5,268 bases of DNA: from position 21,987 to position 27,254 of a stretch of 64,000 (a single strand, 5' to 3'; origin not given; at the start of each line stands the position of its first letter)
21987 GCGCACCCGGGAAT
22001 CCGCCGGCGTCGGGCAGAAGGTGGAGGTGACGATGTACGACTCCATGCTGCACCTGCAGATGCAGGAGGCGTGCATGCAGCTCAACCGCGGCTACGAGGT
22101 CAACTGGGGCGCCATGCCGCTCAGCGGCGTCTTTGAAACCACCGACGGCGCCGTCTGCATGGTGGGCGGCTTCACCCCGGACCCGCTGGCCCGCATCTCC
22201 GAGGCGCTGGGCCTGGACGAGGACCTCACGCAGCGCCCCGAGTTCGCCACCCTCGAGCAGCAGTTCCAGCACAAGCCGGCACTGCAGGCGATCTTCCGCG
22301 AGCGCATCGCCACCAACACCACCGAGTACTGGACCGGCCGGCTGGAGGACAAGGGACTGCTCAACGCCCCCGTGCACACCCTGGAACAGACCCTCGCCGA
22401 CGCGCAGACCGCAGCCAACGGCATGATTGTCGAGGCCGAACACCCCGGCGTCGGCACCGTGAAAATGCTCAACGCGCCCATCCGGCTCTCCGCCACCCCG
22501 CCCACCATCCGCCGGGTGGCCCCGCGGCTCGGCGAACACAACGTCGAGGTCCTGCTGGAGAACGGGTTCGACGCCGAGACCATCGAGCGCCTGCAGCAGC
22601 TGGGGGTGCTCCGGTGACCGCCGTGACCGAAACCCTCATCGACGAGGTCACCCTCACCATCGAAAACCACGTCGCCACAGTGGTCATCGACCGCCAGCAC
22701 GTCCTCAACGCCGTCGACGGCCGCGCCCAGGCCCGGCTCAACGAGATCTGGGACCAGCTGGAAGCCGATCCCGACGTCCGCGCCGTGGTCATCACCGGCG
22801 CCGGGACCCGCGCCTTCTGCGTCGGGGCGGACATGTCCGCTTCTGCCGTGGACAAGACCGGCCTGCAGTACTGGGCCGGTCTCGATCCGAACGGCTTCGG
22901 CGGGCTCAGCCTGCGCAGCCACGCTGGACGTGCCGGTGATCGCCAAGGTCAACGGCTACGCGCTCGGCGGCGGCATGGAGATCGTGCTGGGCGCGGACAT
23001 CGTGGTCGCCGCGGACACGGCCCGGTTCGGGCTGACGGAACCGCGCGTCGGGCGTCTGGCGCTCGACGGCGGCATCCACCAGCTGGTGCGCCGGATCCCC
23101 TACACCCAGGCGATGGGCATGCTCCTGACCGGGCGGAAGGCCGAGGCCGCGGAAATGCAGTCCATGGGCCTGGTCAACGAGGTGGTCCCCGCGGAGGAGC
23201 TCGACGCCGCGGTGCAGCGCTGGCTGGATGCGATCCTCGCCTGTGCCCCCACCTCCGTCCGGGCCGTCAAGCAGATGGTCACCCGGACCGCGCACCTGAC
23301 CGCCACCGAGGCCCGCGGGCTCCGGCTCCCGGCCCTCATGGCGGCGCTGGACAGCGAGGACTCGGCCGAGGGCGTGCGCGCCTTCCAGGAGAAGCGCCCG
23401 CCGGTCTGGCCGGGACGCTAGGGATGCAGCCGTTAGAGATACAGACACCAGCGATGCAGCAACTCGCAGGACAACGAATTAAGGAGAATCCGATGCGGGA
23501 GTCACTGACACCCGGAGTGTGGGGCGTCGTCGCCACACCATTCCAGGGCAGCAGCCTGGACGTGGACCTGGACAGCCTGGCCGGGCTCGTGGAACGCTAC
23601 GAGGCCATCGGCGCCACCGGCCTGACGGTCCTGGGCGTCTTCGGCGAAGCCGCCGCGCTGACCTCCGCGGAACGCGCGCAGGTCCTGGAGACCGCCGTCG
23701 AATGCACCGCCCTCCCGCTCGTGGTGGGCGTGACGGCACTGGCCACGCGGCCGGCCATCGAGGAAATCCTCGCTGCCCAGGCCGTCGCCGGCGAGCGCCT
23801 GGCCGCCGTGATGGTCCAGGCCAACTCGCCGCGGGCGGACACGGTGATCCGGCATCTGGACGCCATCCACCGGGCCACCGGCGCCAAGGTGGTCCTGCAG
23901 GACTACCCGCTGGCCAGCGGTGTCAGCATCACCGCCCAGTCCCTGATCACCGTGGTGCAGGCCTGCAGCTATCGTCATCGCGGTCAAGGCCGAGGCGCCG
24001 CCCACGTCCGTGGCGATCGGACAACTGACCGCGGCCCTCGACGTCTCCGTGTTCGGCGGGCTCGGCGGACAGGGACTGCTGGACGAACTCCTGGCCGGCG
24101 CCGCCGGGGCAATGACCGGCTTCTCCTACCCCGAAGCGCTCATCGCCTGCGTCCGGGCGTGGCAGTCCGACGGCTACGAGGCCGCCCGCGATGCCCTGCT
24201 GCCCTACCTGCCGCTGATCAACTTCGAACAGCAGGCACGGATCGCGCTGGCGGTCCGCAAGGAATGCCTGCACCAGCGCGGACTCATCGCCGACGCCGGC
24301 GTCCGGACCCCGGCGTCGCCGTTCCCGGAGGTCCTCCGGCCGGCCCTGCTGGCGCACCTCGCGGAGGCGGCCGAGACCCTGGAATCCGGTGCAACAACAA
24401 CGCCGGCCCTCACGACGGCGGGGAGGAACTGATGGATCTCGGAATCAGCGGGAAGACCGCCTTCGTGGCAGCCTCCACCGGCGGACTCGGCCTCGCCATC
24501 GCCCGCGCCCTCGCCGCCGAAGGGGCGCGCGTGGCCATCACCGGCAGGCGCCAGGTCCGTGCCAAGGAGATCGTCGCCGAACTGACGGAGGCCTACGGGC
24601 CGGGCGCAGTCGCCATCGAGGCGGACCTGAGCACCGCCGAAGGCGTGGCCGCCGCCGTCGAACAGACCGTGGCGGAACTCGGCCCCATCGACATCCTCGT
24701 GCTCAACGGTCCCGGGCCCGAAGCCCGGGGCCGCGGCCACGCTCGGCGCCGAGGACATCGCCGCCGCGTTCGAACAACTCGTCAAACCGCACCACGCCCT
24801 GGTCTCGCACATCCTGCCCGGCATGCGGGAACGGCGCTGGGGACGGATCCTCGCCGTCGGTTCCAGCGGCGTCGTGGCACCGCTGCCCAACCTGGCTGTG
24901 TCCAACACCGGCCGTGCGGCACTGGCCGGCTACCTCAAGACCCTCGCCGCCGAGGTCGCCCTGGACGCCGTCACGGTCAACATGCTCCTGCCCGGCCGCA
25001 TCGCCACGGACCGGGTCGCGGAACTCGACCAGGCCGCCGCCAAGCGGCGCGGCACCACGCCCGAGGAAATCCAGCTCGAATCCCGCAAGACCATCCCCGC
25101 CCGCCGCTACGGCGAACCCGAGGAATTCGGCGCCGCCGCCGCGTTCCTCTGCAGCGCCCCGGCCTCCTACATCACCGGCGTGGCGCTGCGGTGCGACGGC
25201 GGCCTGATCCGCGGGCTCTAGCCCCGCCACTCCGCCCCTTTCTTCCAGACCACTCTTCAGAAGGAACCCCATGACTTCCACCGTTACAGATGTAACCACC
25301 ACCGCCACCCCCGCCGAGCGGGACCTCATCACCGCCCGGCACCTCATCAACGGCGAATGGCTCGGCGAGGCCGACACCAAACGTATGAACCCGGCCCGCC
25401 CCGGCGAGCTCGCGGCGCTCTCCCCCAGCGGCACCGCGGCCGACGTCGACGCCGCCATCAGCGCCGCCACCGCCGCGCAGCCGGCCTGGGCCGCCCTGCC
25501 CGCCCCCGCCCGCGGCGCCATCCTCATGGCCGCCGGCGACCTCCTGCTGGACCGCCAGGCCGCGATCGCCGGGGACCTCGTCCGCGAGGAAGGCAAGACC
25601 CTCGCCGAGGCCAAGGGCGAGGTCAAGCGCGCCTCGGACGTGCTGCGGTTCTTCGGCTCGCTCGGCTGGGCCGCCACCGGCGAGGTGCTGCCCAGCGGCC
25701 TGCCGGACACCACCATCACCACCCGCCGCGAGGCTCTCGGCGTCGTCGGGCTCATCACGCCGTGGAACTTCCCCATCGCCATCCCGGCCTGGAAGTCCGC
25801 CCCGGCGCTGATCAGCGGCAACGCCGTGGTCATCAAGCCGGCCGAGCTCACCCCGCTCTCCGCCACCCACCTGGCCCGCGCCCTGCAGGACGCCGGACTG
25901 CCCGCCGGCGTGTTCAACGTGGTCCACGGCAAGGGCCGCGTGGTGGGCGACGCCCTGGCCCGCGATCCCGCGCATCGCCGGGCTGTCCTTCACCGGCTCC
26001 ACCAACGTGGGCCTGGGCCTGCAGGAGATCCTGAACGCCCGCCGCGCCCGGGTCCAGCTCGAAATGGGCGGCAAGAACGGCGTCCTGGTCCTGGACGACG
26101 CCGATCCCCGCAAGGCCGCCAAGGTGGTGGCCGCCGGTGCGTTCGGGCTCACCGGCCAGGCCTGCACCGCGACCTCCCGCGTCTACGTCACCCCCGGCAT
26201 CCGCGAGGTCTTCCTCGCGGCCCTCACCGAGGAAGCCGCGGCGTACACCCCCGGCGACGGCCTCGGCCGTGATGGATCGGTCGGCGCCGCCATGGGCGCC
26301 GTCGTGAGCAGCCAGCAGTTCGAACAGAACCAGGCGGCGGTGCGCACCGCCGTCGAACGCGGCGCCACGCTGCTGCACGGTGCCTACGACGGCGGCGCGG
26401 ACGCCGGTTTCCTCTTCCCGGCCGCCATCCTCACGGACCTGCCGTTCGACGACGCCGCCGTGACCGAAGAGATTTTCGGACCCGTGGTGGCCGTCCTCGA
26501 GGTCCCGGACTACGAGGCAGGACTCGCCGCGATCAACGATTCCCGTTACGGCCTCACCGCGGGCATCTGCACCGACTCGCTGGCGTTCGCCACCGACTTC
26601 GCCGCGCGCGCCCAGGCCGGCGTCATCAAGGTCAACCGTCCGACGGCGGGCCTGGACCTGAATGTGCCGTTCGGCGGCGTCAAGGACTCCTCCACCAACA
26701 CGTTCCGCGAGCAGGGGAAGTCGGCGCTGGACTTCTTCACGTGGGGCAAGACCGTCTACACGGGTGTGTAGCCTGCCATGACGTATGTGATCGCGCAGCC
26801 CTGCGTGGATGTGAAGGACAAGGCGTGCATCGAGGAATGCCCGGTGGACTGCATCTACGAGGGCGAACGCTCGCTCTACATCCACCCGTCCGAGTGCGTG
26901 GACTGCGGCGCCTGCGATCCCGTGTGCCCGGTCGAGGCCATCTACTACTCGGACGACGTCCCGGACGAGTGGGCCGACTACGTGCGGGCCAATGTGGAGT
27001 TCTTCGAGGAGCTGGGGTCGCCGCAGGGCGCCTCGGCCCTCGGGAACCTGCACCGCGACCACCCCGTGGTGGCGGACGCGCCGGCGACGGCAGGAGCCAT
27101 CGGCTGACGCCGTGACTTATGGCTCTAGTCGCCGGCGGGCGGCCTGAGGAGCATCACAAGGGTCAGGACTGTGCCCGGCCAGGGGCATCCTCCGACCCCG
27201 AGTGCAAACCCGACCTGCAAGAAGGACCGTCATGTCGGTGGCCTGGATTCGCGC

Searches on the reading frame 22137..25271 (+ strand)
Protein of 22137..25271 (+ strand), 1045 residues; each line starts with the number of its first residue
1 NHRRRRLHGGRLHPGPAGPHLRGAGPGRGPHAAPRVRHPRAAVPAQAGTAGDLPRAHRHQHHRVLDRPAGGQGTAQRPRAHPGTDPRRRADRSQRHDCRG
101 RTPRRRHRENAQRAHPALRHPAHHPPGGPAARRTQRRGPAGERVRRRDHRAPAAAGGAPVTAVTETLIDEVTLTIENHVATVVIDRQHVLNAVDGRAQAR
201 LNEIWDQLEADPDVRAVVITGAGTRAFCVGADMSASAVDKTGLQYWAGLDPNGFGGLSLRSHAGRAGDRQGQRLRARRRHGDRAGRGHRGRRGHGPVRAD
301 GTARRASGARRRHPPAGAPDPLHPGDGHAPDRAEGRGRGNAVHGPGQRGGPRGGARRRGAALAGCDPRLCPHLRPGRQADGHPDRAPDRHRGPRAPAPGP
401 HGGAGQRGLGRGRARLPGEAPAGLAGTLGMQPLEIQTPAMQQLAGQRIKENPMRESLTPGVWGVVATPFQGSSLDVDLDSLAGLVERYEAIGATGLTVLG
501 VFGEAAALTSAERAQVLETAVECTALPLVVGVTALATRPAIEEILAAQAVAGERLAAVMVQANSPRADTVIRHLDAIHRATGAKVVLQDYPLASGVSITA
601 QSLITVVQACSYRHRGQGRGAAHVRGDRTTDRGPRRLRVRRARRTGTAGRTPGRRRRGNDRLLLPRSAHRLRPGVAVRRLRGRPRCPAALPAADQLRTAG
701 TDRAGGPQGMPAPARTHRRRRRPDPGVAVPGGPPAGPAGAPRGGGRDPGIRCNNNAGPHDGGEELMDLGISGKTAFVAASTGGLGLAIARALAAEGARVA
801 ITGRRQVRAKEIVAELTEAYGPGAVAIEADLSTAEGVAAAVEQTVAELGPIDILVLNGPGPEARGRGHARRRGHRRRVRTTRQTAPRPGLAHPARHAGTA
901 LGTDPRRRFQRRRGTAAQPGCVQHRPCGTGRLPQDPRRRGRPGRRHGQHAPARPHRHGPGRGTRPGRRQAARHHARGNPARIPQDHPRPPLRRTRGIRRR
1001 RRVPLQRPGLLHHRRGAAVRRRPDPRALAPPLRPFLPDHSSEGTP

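Call 30: search_protein_families(library=pfam, proteins=[window:22137-25271:+], max_evalue=0.00001)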
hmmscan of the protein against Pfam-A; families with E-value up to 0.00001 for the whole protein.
window:22137-25271:+ (1045 aa): 6 families
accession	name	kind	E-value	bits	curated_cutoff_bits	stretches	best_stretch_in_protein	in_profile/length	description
PF00106.31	adh_short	-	1e-16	61.4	26.6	1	773-858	1-85/195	short chain dehydrogenase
PF13561.12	adh_short_C2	-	2.3e-12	47.4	27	1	778-857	2-78/236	Enoyl-(Acyl carrier protein) reductase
PF00378.25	ECH_1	-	5.5e-09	36.2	27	1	175-237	2-63/251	Enoyl-CoA hydratase/isomerase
PF16113.10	ECH_2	-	8.9e-09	35.7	27.2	1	180-237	2-59/335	Enoyl-CoA hydratase/isomerase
PF00701.28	DHDPS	-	1.2e-08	34.5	22.1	1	460-605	4-150/289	Dihydrodipicolinate synthetase family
PF08659.16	KR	-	2.9e-06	27.8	22.6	1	776-852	4-83/180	KR domain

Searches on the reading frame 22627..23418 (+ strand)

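Call 30: search_protein_families(library=pfam, proteins=[window:22627-23418:+], max_evalue=0.00001)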
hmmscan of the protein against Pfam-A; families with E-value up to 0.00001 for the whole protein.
window:22627-23418:+ (264 aa): 2 families
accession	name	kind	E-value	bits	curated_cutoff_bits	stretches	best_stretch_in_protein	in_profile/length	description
PF00378.25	ECH_1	-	2.9e-40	138.6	27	1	98-263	85-250/251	Enoyl-CoA hydratase/isomerase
PF16113.10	ECH_2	-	5.4e-15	56.2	27.2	1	97-197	83-182/335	Enoyl-CoA hydratase/isomerase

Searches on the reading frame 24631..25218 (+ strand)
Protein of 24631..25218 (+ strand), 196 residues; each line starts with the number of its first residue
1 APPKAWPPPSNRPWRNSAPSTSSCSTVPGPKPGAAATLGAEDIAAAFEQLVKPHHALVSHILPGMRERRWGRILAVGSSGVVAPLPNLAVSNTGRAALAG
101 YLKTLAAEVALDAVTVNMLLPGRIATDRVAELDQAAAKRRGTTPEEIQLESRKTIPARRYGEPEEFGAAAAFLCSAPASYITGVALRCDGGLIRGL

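Call 30: search_protein_families(library=pfam, proteins=[window:24631-25218:+], max_evalue=0.00001)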
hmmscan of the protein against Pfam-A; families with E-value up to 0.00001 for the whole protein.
window:24631-25218:+ (196 aa): 2 families
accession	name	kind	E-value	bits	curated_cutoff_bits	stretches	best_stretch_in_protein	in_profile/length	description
PF13561.12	adh_short_C2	-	2.8e-22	79.9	27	1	33-192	87-235/236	Enoyl-(Acyl carrier protein) reductase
PF00106.31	adh_short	-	1.9e-11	44.3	26.6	1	34-134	92-192/195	short chain dehydrogenase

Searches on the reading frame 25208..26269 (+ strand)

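Call 30: search_protein_families(library=pfam, proteins=[window:25208-26269:+], max_evalue=0.00001)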
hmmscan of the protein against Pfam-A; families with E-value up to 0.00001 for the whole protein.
window:25208-26269:+ (354 aa): 1 family
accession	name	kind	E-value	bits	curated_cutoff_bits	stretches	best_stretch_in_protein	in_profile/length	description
PF00171.27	Aldedh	-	3.5e-63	214.2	23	1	57-256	9-206/461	Aldehyde dehydrogenase family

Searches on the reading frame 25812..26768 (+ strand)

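Call 30: search_protein_families(library=pfam, proteins=[window:25812-26768:+], max_evalue=0.00001)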
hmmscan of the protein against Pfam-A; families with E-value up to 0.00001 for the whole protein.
window:25812-26768:+ (319 aa): 1 family
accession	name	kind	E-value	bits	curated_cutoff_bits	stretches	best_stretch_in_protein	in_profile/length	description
PF00171.27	Aldedh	-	1.4e-67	228.7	23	1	53-315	204-461/461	Aldehyde dehydrogenase family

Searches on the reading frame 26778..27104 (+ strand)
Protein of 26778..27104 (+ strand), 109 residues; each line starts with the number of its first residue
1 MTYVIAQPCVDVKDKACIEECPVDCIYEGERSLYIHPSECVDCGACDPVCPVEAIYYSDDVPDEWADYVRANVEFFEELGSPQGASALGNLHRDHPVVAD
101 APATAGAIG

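Call 51: find_encoding_contigs(protein=window:26778-27104:+, flank=10000, max_places=6)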
Protein seq(109 aa) (109 aa): 6 contigs read that carry it; 6 places shown.
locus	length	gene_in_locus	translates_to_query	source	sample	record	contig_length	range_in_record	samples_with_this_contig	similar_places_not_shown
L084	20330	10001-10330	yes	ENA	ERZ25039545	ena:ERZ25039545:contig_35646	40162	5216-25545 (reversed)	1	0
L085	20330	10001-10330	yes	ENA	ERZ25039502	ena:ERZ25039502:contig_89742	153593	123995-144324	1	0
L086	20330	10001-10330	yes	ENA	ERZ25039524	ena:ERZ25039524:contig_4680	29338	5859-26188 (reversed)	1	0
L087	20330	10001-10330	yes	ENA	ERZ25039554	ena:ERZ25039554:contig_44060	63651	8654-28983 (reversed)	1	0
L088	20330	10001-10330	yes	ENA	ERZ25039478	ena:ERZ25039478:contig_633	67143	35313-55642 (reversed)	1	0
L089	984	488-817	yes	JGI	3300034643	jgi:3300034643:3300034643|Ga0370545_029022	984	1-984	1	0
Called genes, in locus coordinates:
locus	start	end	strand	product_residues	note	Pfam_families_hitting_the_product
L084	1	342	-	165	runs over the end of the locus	PF00383:dCMP_cyt_deam_1 (weak)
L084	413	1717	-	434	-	PF00083:Sugar_tr, PF07690:MFS_1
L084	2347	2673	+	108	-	PF13560:HTH_31, PF12844:HTH_19 (weak), PF13443:HTH_26, PF01381:HTH_3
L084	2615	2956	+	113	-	PF07883:Cupin_2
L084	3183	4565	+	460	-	PF01946:Thi4 (weak), PF00890:FAD_binding_2, PF01134:GIDA (weak), PF01266:DAO (weak), PF03486:HI0933_like (weak), PF07992:Pyr_redox_2 (weak), PF12831:FAD_oxidored, PF12831:FAD_oxidored, +1 more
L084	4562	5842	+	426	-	PF02515:CoA_transf_3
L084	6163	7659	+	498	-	PF00378:ECH_1, PF16113:ECH_2, PF00701:DHDPS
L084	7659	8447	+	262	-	PF00106:adh_short, PF08659:KR, PF23441:SDR (weak), PF13561:adh_short_C2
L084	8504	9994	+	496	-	PF00171:Aldedh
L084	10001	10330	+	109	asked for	PF12838:Fer4_7 (faint), PF13484:Fer4_16 (faint), PF00037:Fer4 (weak)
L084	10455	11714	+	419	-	PF00144:Beta-lactamase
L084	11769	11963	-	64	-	-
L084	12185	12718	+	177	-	PF01844:HNH (weak)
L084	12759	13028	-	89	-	-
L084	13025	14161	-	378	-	-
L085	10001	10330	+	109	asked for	PF12838:Fer4_7 (faint), PF13484:Fer4_16 (faint), PF00037:Fer4 (weak)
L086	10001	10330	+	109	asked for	PF12838:Fer4_7 (faint), PF13484:Fer4_16 (faint), PF00037:Fer4 (weak)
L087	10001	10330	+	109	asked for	PF12838:Fer4_7 (faint), PF13484:Fer4_16 (faint), PF00037:Fer4 (weak)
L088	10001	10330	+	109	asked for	PF12838:Fer4_7 (faint), PF13484:Fer4_16 (faint), PF00037:Fer4 (weak)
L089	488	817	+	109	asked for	PF12838:Fer4_7 (faint), PF13484:Fer4_16 (faint), PF00037:Fer4 (weak)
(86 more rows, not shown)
